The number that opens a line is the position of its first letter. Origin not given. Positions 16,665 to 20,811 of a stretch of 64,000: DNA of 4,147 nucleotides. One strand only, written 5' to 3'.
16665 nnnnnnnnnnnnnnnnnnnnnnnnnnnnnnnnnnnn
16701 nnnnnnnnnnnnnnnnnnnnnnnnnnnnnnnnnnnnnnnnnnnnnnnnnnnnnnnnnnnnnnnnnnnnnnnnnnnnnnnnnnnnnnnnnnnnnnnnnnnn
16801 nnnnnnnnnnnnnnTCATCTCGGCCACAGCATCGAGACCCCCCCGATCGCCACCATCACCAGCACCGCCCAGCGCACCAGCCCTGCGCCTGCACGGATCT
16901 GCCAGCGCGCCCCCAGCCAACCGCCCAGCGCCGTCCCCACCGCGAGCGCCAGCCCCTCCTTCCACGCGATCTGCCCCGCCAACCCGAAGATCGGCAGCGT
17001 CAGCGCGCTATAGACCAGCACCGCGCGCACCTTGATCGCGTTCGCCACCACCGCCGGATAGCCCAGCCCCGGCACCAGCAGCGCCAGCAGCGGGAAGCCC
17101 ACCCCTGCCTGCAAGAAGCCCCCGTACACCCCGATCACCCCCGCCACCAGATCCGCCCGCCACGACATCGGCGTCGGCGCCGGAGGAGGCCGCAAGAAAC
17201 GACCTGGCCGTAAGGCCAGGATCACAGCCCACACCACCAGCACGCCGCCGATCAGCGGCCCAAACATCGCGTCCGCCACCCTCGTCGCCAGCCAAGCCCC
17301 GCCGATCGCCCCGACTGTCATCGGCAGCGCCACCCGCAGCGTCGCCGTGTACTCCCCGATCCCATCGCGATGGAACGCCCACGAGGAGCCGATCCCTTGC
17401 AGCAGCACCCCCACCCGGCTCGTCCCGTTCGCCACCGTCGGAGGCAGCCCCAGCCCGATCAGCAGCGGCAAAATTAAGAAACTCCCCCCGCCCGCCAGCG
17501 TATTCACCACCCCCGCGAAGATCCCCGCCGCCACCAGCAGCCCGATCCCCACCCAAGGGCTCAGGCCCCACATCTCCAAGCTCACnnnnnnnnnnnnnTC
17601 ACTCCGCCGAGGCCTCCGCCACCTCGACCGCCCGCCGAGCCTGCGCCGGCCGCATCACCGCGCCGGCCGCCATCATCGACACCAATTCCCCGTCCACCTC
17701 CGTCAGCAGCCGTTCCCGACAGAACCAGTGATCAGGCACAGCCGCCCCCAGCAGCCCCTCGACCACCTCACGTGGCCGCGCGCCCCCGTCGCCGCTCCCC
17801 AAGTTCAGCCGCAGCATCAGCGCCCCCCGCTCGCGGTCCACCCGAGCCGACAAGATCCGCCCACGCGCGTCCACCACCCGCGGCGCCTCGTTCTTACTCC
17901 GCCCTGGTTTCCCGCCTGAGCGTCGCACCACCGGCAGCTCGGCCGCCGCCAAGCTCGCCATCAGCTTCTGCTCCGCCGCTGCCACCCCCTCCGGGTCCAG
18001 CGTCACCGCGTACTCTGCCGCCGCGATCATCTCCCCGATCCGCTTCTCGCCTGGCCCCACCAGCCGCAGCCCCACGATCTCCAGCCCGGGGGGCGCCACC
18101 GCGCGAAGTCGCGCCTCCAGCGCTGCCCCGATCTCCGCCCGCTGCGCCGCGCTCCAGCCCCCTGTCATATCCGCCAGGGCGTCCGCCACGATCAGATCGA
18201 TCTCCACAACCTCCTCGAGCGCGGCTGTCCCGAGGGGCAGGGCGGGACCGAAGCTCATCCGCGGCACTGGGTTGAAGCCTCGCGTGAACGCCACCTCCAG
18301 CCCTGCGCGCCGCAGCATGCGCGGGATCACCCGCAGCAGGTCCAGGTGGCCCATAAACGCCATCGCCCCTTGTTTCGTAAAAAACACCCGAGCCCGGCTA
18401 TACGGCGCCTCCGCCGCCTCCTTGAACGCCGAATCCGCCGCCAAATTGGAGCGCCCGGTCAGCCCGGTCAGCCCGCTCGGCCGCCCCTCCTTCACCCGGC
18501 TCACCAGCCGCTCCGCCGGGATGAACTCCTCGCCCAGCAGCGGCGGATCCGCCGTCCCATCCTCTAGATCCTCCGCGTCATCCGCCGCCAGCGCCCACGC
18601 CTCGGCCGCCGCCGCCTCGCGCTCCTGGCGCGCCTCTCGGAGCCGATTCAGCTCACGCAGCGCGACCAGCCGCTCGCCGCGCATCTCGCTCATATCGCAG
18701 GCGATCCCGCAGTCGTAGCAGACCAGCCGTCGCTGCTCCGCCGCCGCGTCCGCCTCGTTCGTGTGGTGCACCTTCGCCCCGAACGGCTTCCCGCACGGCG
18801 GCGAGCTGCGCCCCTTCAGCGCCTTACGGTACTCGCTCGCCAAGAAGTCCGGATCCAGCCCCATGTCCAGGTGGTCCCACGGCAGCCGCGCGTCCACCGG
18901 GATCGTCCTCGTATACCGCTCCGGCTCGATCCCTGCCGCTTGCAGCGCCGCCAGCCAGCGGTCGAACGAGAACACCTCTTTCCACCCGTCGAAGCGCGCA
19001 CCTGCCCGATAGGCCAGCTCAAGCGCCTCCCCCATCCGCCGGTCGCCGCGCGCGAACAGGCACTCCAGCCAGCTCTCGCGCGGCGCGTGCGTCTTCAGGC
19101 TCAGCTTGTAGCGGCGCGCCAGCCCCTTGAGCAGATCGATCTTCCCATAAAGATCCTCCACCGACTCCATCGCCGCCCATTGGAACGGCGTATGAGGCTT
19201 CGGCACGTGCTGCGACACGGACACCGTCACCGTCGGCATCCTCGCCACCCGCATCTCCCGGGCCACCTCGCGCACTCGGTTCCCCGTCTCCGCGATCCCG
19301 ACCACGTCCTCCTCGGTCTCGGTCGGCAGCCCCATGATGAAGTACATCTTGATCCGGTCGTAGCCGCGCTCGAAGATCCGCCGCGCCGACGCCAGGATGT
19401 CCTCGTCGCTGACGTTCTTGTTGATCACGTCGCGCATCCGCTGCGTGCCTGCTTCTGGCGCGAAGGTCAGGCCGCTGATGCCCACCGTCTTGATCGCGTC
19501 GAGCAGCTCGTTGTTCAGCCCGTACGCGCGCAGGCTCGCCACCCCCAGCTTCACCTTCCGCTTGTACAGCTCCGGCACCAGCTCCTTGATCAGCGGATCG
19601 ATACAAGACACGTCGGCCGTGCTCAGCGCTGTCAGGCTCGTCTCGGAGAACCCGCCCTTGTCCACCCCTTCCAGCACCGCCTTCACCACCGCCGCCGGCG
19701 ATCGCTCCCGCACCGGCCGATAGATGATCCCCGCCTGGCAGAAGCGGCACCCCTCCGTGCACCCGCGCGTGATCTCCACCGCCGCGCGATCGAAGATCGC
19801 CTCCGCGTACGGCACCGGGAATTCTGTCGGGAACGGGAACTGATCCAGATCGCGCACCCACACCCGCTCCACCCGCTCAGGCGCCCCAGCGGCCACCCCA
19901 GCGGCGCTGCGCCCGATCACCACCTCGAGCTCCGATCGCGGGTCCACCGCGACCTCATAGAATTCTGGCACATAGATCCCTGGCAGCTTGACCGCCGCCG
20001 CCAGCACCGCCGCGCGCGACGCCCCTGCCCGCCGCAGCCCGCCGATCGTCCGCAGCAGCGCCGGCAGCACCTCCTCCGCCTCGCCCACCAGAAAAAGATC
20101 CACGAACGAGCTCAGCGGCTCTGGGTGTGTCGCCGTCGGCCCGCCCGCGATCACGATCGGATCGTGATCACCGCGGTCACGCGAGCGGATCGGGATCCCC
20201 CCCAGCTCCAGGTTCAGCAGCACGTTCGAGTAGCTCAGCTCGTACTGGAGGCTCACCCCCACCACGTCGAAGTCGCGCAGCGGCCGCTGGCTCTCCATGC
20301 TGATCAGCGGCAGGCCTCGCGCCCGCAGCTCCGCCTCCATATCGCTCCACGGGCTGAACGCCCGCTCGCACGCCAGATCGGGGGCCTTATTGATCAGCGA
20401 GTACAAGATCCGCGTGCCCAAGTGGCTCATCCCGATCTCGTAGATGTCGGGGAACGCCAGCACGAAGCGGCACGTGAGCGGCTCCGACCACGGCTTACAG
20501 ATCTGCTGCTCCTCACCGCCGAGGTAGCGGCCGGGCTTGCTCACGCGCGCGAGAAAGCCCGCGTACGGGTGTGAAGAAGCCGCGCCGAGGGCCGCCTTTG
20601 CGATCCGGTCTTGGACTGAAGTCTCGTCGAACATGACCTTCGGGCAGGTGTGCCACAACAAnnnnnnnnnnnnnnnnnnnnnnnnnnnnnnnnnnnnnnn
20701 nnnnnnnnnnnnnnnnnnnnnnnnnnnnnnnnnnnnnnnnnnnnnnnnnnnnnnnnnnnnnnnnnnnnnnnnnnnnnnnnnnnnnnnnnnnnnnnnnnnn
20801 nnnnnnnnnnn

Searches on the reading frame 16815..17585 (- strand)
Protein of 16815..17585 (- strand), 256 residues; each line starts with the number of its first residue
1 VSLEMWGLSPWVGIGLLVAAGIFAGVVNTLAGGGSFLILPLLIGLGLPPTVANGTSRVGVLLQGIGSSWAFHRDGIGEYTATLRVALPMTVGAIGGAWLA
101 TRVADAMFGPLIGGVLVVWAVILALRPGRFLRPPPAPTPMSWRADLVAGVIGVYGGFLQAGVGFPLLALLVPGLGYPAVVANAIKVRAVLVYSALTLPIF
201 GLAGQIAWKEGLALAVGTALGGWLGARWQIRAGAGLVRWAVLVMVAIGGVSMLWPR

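Call 59: search_protein_families(library=pfam, proteins=[window:16815-17585:-], max_evalue=0.001)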
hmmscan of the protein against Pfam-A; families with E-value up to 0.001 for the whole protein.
window:16815-17585:- (256 aa): 1 family
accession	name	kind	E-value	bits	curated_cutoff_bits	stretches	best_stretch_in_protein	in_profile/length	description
PF01925.25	TauE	-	2.8e-38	132.3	32.6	1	17-252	1-237/237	Sulfite exporter TauE/SafE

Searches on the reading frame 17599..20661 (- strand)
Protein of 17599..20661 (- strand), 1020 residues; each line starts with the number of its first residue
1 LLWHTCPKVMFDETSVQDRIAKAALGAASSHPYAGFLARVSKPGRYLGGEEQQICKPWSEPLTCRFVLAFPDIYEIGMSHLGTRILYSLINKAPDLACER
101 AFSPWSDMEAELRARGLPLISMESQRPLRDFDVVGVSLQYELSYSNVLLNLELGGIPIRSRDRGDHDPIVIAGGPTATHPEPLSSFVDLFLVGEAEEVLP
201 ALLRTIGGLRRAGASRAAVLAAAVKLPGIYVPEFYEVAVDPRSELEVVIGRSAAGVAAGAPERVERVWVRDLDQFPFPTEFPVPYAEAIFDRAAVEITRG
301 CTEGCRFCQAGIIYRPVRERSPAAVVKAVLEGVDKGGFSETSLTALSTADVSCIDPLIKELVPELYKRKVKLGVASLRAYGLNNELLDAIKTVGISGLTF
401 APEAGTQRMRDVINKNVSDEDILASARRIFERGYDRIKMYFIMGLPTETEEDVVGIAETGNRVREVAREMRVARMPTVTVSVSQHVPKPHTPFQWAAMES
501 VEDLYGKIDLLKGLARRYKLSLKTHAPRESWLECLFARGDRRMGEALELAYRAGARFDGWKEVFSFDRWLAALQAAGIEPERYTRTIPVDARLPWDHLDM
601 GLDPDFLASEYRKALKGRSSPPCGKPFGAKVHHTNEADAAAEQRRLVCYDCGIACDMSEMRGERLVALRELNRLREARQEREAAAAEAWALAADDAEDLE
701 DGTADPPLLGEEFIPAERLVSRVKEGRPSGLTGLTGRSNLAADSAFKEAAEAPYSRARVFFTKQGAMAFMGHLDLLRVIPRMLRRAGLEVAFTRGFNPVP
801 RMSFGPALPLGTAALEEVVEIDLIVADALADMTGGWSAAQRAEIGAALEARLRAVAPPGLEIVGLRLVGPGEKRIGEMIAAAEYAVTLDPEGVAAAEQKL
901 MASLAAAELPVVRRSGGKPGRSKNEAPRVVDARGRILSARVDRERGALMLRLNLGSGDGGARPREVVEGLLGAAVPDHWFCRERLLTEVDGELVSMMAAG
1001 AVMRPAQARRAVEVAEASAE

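Call 60: search_protein_families(library=pfam, proteins=[window:17599-20661:-], max_evalue=0.001)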
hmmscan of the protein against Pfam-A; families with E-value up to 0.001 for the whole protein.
window:17599-20661:- (1020 aa): 3 families
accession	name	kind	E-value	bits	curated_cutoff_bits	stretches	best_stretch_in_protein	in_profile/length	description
PF19864.5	Radical_SAM_N2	-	1.4e-56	190.6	29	1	82-232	1-151/151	Radical SAM proteins, N-terminal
PF10105.14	DUF2344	-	3.5e-33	115.4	23.8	1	756-956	1-170/176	Uncharacterized protein conserved in bacteria (DUF2344)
PF04055.27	Radical_SAM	-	1.1e-19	71.7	29.5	1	295-458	1-164/166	Radical SAM superfamily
